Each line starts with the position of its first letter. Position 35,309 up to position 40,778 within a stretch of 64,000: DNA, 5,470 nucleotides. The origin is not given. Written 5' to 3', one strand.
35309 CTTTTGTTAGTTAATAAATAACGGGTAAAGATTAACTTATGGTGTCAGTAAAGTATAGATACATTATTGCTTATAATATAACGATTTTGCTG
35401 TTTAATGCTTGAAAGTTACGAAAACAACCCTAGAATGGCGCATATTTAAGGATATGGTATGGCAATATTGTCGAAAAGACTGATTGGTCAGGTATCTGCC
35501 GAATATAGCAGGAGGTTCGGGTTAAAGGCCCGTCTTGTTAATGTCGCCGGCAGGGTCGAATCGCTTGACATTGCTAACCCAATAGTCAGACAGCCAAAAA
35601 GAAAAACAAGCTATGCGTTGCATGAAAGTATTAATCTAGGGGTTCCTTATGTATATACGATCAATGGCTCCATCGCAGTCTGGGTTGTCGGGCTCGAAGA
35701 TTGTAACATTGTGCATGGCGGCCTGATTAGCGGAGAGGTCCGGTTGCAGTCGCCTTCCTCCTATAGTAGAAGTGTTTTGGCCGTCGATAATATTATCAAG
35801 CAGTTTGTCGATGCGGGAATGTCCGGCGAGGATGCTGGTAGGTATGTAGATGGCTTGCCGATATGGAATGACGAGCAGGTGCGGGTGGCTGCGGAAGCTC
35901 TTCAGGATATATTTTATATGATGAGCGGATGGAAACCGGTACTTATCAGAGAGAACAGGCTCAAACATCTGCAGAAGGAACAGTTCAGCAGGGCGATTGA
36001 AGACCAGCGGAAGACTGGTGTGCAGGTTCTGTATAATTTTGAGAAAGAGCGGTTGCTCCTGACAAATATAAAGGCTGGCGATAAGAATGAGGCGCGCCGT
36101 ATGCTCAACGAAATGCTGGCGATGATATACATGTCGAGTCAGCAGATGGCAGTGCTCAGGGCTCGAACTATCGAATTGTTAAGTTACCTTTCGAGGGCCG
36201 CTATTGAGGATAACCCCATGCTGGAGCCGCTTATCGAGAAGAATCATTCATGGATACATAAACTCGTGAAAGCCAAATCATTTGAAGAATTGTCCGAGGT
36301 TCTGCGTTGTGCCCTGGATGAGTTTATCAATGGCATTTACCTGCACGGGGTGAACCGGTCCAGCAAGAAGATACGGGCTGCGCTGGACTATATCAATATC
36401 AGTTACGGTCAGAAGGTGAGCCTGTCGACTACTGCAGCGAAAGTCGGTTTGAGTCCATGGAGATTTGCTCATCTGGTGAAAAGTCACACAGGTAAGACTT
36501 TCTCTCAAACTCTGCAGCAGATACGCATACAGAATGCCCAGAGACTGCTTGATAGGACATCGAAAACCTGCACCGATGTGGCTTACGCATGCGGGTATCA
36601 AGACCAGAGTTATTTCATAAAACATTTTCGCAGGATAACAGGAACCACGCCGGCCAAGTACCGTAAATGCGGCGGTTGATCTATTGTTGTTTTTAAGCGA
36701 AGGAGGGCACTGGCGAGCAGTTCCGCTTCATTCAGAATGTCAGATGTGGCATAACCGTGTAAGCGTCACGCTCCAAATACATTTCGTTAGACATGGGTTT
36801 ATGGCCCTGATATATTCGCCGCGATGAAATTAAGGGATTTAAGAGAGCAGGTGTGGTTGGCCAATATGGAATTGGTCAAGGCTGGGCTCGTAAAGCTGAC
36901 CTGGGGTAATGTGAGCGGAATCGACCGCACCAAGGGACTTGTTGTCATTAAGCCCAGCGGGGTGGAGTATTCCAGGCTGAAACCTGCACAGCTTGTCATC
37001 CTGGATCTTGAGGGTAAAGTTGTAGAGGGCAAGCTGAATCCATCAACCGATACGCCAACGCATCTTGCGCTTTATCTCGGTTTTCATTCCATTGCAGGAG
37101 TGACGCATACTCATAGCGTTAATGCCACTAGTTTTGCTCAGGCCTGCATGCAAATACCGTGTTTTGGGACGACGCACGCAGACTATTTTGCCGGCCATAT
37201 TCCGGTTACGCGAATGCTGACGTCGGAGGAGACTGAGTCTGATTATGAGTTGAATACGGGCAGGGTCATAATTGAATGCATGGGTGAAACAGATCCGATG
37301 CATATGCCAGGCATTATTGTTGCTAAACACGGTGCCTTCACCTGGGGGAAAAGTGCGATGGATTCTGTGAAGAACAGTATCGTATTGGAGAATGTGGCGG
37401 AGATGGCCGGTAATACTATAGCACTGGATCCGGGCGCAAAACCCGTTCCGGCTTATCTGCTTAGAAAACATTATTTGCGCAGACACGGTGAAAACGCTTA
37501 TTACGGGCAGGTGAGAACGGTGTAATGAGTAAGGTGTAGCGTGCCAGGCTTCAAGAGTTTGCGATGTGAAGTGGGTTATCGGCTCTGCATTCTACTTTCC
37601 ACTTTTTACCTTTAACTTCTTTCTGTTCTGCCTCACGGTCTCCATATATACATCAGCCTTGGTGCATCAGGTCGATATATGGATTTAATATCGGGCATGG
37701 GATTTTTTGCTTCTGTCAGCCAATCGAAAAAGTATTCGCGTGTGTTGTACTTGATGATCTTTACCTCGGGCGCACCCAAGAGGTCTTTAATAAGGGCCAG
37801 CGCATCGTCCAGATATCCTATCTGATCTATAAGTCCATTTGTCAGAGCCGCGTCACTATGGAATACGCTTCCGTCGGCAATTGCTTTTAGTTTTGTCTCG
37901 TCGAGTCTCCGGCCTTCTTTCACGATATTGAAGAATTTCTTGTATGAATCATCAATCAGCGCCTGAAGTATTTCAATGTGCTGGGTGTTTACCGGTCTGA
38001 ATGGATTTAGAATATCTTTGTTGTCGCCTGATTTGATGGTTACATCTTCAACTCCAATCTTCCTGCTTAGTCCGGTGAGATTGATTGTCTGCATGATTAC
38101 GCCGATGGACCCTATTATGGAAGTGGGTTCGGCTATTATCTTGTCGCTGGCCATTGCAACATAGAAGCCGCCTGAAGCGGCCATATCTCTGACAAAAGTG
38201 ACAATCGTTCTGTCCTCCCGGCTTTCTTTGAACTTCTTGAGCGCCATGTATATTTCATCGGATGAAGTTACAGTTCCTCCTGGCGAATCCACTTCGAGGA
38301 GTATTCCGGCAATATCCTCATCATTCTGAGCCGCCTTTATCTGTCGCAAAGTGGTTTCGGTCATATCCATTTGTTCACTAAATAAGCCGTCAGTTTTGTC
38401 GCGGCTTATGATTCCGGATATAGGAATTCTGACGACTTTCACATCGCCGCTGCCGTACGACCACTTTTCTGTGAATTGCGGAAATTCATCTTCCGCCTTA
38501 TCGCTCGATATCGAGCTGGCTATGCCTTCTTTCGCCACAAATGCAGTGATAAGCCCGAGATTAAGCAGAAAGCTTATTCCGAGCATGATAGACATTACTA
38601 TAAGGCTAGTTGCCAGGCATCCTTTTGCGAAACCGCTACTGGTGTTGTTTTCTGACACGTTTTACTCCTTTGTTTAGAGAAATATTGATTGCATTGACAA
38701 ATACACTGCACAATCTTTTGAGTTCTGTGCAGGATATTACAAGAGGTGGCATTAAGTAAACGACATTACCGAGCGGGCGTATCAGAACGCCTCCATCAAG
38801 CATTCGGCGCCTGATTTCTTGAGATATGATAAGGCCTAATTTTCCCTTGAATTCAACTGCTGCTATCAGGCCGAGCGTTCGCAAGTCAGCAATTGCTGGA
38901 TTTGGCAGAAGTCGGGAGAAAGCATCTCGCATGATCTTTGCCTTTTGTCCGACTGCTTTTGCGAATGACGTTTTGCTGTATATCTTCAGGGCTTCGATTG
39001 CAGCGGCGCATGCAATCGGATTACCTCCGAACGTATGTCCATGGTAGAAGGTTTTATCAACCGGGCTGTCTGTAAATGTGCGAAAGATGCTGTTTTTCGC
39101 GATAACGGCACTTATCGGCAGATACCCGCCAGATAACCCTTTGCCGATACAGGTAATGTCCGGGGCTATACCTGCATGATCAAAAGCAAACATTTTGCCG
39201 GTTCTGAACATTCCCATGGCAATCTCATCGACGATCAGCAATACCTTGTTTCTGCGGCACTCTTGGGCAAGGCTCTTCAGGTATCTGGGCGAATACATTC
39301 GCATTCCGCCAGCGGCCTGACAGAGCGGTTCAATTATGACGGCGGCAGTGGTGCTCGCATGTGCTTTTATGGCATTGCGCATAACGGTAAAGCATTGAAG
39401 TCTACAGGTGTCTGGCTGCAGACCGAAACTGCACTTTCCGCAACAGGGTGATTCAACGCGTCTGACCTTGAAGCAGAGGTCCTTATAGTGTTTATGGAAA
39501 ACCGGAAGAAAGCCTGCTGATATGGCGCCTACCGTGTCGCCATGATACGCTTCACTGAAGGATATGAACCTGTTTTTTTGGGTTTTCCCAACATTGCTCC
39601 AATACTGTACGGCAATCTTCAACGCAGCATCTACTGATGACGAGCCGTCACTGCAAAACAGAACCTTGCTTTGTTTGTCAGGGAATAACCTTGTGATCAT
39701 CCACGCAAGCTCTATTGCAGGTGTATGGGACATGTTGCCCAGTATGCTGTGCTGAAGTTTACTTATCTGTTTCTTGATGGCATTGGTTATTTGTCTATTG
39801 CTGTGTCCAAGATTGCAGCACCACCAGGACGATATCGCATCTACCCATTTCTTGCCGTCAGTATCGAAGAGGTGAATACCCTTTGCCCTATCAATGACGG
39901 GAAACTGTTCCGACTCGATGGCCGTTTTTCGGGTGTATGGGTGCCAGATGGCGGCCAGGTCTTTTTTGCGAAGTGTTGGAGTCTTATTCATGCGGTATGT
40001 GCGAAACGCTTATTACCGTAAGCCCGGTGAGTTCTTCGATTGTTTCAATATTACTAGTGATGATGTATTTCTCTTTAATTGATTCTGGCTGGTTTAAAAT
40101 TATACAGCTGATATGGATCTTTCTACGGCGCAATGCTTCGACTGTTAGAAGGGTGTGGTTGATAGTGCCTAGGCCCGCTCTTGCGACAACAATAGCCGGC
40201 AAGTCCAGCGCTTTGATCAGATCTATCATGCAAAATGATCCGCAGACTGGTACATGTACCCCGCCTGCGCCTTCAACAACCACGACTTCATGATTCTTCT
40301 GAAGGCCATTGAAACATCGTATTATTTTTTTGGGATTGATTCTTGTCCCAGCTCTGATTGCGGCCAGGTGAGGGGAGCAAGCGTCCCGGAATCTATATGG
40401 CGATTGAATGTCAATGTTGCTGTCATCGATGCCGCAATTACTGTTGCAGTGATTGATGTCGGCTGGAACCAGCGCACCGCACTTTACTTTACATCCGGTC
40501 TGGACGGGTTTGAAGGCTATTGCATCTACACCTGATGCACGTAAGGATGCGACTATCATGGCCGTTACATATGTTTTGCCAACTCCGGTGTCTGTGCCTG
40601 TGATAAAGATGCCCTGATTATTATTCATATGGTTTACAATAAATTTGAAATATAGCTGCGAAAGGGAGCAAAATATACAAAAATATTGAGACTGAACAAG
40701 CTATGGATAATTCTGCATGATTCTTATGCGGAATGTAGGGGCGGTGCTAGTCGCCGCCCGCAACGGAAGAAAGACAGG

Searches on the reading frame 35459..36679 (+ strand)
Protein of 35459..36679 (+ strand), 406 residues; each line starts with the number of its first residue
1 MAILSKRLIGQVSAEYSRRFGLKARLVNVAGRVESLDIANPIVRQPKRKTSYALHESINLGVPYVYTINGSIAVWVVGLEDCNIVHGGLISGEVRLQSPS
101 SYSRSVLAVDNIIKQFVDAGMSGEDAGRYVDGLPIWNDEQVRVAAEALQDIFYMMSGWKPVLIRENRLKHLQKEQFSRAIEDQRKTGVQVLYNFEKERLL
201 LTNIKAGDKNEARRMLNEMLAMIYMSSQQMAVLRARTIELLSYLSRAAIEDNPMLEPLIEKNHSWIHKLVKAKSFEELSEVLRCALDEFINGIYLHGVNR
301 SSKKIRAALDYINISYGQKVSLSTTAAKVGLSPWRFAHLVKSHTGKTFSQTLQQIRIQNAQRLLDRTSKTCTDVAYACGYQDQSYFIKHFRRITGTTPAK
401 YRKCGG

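Call 8: search_protein_families(library=pfam, proteins=[window:35459-36679:+], max_evalue=0.01)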
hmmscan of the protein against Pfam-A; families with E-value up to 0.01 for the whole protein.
window:35459-36679:+ (406 aa): 3 families
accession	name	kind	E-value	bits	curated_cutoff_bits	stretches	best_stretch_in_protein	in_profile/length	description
PF12833.13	HTH_18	-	3.4e-25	88.6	33.6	1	326-403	2-79/80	Helix-turn-helix domain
PF00165.29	HTH_AraC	-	3.9e-13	49.6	26.6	1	371-403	11-42/42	Bacterial regulatory helix-turn-helix proteins, AraC family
PF10114.15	PocR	-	0.004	17.4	23.9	0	51-156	61-158/162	Sensory domain found in PocR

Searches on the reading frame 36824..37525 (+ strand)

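Call 8: search_protein_families(library=pfam, proteins=[window:36824-37525:+], max_evalue=0.01)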
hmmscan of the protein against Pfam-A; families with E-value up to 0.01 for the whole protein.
window:36824-37525:+ (233 aa): 1 family
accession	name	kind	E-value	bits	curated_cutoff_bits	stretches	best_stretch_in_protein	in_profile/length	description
PF00596.27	Aldolase_II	-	2.4e-43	148.6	22.2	1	9-194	2-181/183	Class II Aldolase and Adducin N-terminal domain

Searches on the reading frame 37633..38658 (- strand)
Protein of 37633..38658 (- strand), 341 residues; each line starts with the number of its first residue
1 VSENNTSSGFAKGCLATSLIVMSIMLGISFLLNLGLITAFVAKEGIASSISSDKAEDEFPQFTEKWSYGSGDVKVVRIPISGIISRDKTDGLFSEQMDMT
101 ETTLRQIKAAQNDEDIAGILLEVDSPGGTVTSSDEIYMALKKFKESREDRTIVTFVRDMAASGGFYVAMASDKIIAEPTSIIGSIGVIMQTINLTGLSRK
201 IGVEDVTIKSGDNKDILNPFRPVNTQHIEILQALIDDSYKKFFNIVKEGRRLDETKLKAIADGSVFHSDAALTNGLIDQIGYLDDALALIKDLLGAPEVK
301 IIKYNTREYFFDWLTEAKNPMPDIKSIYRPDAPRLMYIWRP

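Call 8: search_protein_families(library=pfam, proteins=[window:37633-38658:-], max_evalue=0.01)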
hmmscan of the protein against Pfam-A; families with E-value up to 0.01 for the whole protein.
window:37633-38658:- (341 aa): 4 families
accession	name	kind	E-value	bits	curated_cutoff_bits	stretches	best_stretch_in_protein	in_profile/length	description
PF01343.23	Peptidase_S49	-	6.4e-43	146.8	24.9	1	149-293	6-150/154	Peptidase family S49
PF25145.1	NfeD1b_N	-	3.2e-11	43.6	40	1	105-193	21-103/189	NfeD1b, N-terminal domain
PF01972.22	SDH_protease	-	3.2e-08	33.4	31.3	1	97-187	75-157/286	ClpP-like SDH-type serine proteinase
PF00574.28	CLP_protease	-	4.9e-07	30.2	20.2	1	98-174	28-99/182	Clp protease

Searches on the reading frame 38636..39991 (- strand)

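Call 8: search_protein_families(library=pfam, proteins=[window:38636-39991:-], max_evalue=0.01)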
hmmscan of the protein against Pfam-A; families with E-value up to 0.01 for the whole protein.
window:38636-39991:- (451 aa): 1 family
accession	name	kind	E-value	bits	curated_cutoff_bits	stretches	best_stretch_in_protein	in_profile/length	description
PF00202.27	Aminotran_3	-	3.5e-98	329.4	30.5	1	30-435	10-403/403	Aminotransferase class-III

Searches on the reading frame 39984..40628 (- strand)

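Call 8: search_protein_families(library=pfam, proteins=[window:39984-40628:-], max_evalue=0.01)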
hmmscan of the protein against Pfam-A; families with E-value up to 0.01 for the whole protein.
window:39984-40628:- (214 aa): 3 families
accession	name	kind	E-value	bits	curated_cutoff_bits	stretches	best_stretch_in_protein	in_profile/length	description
PF13500.12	AAA_26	-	3e-46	158.2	27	1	5-206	1-185/198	AAA domain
PF01656.29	CbiA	-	1e-06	29.2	25.4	1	7-207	1-107/125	CobQ/CobB/MinD/ParA nucleotide binding domain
PF07755.17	DUF1611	-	1.3e-05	25.1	25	1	5-57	13-64/201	Domain of unknown function (DUF1611_C) P-loop domain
